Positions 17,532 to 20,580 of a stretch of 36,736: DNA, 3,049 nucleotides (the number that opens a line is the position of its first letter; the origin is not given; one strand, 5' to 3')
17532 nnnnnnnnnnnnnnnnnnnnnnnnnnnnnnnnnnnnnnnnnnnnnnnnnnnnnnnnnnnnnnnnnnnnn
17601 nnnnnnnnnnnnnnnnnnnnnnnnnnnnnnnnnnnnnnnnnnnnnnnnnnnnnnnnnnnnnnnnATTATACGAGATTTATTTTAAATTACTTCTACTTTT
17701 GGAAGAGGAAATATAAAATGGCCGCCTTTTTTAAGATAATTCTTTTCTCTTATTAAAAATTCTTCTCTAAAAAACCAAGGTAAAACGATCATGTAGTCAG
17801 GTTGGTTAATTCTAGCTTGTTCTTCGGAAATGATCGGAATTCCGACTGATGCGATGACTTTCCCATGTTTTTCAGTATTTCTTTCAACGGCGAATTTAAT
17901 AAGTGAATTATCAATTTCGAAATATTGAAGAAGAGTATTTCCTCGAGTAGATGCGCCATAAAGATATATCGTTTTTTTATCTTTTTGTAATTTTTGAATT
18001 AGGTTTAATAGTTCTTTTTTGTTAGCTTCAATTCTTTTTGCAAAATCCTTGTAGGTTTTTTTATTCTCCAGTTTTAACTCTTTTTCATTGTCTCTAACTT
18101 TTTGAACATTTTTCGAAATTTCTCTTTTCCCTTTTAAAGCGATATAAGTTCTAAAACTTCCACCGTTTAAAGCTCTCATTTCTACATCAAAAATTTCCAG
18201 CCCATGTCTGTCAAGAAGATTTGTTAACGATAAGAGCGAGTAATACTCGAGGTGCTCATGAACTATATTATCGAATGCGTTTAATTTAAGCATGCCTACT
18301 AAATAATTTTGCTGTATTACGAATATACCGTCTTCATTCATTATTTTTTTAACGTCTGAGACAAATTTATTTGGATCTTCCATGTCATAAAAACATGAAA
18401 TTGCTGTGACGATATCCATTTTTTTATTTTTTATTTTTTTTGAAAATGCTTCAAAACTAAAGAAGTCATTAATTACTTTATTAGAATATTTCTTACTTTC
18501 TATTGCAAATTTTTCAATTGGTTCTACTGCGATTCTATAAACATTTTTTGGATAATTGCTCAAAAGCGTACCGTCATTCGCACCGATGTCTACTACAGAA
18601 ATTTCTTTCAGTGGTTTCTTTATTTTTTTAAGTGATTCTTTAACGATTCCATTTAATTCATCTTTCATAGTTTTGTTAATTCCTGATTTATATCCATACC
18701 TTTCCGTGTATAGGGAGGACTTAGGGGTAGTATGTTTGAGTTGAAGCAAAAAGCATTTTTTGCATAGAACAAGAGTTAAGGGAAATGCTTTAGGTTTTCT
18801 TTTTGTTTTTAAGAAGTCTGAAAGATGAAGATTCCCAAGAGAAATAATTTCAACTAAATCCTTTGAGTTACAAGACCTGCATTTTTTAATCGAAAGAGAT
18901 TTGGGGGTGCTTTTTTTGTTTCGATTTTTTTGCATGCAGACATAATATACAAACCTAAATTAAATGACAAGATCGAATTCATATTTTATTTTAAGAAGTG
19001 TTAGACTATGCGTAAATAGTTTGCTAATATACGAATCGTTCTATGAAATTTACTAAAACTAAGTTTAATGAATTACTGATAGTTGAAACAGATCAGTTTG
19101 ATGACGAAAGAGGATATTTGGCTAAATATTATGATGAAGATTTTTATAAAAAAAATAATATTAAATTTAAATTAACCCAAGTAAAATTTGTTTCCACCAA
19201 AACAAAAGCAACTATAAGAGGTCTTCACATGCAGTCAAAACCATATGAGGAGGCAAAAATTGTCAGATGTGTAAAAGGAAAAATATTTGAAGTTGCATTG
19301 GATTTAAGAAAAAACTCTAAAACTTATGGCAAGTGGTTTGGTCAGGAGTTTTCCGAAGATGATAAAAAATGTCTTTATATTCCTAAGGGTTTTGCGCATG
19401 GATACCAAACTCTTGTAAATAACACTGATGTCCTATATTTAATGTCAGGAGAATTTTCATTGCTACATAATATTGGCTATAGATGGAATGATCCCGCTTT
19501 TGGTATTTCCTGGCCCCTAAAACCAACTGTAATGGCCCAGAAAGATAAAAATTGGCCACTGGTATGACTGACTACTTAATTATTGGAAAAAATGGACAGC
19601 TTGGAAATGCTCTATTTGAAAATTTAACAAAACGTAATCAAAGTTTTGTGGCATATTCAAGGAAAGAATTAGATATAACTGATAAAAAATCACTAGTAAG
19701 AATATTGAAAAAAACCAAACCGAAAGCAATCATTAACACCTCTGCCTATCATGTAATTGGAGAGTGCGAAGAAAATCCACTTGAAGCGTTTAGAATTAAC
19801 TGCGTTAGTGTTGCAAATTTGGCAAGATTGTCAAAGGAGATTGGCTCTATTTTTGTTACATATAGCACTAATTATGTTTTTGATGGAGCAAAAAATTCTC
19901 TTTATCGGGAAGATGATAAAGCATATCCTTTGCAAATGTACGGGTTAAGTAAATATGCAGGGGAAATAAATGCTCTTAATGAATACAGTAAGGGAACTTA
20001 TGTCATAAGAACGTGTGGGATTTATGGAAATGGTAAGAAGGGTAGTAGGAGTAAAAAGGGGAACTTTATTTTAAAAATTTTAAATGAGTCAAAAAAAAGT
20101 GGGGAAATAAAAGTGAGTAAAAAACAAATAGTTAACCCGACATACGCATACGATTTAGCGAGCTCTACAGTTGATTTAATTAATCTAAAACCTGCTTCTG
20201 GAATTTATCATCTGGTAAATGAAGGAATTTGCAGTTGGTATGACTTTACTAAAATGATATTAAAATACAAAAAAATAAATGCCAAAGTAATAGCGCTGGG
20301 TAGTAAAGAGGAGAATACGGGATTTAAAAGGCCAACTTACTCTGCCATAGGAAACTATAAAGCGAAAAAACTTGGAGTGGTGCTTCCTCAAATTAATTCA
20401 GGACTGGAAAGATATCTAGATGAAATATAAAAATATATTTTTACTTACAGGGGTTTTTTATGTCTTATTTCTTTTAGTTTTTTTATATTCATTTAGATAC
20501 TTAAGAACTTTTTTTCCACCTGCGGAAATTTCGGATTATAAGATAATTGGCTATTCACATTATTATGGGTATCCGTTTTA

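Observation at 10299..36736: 26-kb envelope-glycan locus built from repeated 'cytoplasmic GT2 plus polytopic GT-C-like' modules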

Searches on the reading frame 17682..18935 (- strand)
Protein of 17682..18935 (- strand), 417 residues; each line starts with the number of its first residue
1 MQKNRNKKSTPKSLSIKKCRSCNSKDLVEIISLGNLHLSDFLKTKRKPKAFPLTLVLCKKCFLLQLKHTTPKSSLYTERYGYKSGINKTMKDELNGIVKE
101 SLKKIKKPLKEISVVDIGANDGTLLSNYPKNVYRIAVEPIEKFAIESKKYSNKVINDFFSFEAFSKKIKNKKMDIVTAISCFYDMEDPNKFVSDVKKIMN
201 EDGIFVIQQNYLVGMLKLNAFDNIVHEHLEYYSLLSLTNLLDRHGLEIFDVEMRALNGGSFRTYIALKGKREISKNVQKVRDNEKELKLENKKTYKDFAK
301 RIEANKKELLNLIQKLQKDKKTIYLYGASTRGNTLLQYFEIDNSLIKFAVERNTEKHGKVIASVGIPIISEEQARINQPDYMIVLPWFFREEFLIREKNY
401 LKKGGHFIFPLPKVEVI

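Call 4: search_protein_families(library=pfam, proteins=[window:17682-18935:-], max_evalue=0.01)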
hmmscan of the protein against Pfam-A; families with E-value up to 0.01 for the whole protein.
window:17682-18935:- (417 aa): 6 families
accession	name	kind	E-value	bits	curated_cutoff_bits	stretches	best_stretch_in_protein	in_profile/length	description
PF08484.17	Methyltransf_14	-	2.8e-49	167.4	23.5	1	256-412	2-160/160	C-methyltransferase C-terminal domain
PF13489.12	Methyltransf_23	-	1.5e-14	54.5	27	1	106-248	18-161/164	Methyltransferase domain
PF08421.16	Methyltransf_13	-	7.3e-12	45.7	31.3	1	19-76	1-62/62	Putative zinc binding domain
PF08241.18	Methyltransf_11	-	1.5e-05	26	21.2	1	115-207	1-95/95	Methyltransferase domain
PF08242.18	Methyltransf_12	-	7.2e-05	23.9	30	1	115-205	1-98/98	Methyltransferase domain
PF13847.12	Methyltransf_31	-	0.0014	18.7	27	1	161-232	63-129/145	Methyltransferase domain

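Call 75: search_protein_families(library=ncbifam, proteins=[window:17682-18935:-], max_evalue=0.00001)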
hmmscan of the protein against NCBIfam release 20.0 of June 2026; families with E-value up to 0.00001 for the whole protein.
window:17682-18935:- (417 aa): 0 families

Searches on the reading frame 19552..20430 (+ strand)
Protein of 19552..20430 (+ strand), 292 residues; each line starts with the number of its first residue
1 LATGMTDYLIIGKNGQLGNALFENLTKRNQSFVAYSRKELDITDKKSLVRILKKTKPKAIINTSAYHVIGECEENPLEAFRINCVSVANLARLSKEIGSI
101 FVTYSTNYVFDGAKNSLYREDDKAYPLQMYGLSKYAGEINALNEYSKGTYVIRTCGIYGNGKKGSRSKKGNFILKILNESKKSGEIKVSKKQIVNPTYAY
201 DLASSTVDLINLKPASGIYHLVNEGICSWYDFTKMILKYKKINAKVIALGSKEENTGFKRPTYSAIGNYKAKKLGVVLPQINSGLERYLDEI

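Call 4: search_protein_families(library=pfam, proteins=[window:19552-20430:+], max_evalue=0.01)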
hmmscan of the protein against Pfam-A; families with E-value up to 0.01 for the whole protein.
window:19552-20430:+ (292 aa): 4 families
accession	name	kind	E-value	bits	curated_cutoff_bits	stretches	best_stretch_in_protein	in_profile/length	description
PF04321.23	RmlD_sub_bind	-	2.6e-71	240.4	27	1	9-291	4-284/287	RmlD substrate binding domain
PF01370.27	Epimerase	-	8.7e-21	74.9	20.9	1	9-204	2-219/240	NAD dependent epimerase/dehydratase family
PF16363.11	GDP_Man_Dehyd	-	7.2e-16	59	27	1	39-169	58-191/332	GDP-mannose 4,6 dehydratase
PF02719.21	Polysacc_synt_2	-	1.2e-07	31.6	20.2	1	40-107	61-129/293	Polysaccharide biosynthesis protein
